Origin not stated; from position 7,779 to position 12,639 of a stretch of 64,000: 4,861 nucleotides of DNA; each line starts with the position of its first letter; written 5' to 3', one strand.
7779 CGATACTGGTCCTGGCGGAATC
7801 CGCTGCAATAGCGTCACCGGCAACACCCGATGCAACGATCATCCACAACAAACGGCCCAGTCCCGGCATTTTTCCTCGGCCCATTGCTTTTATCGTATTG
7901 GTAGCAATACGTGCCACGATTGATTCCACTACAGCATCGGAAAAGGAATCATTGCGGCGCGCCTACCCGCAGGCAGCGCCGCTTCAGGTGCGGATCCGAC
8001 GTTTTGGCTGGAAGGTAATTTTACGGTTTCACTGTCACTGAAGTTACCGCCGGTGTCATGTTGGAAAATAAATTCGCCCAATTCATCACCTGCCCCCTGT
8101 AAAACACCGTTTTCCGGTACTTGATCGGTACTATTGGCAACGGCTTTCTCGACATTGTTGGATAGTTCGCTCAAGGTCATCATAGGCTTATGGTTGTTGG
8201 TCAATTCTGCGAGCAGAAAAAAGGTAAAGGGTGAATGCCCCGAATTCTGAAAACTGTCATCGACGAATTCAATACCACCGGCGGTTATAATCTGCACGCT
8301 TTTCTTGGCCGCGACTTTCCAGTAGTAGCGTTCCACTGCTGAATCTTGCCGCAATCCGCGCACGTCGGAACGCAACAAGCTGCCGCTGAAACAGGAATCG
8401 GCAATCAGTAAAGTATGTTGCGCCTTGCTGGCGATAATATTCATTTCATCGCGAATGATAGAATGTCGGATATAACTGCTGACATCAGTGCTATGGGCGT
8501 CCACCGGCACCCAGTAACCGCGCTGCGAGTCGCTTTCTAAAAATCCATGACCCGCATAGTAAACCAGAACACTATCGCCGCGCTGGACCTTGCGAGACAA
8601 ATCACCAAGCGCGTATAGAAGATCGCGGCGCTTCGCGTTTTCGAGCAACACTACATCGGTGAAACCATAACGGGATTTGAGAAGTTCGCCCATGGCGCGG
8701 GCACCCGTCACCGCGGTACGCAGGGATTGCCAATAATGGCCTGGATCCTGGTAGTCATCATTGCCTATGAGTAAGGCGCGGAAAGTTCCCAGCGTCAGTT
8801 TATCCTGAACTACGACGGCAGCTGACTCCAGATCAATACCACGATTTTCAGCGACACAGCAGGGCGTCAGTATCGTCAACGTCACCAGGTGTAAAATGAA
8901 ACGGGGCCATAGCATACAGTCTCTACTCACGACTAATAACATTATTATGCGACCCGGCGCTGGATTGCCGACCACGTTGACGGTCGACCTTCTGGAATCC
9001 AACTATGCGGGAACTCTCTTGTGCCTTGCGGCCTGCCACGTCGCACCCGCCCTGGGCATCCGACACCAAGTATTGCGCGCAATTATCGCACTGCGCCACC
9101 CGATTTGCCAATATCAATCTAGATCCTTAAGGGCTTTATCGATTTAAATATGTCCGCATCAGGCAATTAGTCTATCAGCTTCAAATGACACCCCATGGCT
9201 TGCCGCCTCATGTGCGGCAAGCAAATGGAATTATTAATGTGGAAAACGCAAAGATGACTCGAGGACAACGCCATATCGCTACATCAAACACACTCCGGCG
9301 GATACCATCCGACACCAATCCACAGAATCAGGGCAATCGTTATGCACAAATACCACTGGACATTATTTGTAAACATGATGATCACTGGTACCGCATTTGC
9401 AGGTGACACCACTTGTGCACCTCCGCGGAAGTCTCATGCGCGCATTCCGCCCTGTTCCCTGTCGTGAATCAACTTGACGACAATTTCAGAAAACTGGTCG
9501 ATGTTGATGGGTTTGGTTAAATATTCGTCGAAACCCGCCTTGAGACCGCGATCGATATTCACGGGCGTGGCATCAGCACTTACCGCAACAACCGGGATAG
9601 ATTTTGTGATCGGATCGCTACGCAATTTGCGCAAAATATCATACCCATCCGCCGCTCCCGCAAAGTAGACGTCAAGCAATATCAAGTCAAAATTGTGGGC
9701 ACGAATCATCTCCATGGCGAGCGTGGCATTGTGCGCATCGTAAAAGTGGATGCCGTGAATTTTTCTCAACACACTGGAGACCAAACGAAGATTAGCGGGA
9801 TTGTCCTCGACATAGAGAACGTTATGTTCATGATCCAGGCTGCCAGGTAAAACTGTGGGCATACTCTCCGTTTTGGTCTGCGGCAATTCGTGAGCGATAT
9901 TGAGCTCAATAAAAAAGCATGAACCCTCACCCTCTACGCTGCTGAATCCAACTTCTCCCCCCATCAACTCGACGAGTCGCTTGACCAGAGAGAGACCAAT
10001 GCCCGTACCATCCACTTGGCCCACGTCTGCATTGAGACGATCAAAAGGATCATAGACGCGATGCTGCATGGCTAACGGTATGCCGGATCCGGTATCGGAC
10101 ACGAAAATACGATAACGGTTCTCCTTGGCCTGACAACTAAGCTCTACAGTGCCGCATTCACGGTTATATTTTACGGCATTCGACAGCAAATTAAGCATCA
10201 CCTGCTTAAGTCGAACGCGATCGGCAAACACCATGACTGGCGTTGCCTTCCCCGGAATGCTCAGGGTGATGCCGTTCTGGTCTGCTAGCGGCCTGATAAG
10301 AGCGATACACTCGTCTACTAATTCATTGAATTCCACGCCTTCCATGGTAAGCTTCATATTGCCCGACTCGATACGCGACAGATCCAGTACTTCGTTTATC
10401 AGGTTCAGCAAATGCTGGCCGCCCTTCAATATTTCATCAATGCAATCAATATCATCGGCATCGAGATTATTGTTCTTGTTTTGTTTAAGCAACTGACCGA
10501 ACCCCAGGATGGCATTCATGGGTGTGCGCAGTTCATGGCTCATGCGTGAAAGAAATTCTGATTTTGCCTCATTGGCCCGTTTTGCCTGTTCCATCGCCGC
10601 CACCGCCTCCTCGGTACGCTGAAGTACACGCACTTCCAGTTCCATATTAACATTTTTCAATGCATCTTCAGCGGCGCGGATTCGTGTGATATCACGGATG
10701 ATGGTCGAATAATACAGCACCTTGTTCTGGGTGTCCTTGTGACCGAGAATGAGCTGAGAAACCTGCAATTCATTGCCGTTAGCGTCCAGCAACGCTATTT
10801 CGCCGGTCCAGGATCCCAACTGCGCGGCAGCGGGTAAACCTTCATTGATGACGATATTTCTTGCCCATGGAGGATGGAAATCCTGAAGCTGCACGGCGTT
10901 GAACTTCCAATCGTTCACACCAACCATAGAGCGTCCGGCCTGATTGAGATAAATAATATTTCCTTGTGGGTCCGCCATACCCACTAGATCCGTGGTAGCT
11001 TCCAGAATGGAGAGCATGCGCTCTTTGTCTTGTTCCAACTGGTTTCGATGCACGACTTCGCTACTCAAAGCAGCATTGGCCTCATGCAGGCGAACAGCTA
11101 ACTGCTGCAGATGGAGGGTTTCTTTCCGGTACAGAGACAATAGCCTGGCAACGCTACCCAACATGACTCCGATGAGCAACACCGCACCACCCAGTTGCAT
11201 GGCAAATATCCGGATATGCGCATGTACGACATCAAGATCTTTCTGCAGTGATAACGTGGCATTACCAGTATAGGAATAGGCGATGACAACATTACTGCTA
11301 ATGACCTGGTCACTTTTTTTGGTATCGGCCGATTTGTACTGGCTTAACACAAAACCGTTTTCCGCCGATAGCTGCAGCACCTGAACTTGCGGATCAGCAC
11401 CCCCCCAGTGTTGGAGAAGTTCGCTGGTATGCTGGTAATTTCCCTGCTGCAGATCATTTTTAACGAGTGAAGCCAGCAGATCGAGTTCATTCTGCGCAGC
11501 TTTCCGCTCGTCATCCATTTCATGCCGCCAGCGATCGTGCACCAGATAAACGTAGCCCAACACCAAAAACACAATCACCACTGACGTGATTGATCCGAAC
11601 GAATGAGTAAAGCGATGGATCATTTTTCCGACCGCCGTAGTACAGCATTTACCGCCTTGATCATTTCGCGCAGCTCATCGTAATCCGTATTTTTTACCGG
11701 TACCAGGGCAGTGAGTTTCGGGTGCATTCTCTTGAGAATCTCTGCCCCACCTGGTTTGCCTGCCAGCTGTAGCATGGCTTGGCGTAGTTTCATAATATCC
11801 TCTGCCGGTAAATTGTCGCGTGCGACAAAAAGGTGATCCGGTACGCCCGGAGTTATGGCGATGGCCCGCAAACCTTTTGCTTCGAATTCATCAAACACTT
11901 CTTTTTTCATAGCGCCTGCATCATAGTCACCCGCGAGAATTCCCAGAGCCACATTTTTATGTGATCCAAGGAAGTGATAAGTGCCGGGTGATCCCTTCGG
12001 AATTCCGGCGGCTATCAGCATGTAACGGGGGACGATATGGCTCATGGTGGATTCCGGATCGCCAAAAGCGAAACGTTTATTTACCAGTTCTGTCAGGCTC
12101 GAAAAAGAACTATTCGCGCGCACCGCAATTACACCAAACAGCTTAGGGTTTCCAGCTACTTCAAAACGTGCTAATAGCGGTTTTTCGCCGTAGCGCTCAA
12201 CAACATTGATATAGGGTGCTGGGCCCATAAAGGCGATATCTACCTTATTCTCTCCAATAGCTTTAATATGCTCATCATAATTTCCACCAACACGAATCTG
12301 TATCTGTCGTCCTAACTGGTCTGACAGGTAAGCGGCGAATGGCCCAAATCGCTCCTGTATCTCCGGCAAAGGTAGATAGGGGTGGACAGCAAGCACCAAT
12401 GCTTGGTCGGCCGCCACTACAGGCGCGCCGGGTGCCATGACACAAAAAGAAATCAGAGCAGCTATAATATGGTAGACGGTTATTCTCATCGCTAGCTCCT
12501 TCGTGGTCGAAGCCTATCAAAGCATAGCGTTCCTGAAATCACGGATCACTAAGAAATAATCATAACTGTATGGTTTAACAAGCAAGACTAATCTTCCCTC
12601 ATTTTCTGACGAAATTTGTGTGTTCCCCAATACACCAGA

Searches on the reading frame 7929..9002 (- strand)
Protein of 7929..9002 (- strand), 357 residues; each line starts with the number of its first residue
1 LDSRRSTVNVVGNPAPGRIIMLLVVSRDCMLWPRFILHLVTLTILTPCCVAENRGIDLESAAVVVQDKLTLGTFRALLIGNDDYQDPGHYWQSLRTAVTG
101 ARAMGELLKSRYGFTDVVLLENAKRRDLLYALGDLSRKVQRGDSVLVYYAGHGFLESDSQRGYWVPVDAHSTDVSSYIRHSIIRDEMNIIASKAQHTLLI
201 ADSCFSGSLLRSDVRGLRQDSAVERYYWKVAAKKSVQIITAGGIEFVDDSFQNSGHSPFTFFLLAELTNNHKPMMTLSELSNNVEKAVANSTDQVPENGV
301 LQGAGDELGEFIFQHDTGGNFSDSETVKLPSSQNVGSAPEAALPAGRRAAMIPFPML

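Call 61: search_protein_families(library=pfam, proteins=[window:7929-9002:-], max_evalue=0.00001)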
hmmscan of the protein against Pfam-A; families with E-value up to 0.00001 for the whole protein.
window:7929-9002:- (357 aa): 1 family
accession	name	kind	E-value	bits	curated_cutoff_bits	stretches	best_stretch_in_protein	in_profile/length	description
PF00656.27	Peptidase_C14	-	5.5e-22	79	21.4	1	75-297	3-222/233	Caspase domain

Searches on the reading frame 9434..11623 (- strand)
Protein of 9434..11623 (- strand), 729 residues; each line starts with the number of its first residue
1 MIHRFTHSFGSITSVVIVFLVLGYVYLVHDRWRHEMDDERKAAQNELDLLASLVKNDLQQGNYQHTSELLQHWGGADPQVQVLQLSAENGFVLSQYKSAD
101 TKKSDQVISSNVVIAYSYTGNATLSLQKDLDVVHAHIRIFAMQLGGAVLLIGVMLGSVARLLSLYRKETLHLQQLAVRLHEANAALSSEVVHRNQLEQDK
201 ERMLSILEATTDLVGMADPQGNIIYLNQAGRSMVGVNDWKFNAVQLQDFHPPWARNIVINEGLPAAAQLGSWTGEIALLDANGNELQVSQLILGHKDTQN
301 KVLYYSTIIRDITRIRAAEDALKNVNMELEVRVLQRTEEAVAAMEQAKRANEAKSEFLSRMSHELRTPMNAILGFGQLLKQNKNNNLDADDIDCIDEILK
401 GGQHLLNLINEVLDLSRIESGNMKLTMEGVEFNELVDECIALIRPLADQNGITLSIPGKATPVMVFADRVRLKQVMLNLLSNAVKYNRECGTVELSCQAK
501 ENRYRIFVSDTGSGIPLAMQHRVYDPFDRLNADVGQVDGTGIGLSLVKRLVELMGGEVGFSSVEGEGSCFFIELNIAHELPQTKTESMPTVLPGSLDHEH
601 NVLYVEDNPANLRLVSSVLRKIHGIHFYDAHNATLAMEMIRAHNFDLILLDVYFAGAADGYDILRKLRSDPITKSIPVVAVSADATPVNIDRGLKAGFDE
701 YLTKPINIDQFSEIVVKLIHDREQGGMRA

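Call 61: search_protein_families(library=pfam, proteins=[window:9434-11623:-], max_evalue=0.00001)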
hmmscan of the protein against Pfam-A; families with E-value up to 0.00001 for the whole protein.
window:9434-11623:- (729 aa): 5 families
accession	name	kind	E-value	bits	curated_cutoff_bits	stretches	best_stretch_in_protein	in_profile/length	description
PF02518.31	HATPase_c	-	5.5e-26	91.6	26.4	1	468-575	2-108/111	Histidine kinase-, DNA gyrase B-, and HSP90-like ATPase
PF00072.30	Response_reg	-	3e-19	69.7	30.2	1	602-714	1-109/111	Response regulator receiver domain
PF00512.31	HisKA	-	1.8e-18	66.7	26.9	1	353-421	1-66/66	His Kinase A (phospho-acceptor) domain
PF08448.16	PAS_4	-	2e-06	28.4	23.1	1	207-314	1-107/110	PAS fold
PF13426.13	PAS_9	-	3.8e-06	27.6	27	0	216-313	6-102/103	PAS domain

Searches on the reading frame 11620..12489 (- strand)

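Call 61: search_protein_families(library=pfam, proteins=[window:11620-12489:-], max_evalue=0.00001)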
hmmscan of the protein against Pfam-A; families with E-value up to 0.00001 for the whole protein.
window:11620-12489:- (289 aa): 1 family
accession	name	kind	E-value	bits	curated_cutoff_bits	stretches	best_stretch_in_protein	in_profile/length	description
PF12974.12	Phosphonate-bd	-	9.4e-64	215.5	27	1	34-270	2-242/242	ABC transporter, phosphonate, periplasmic substrate-binding protein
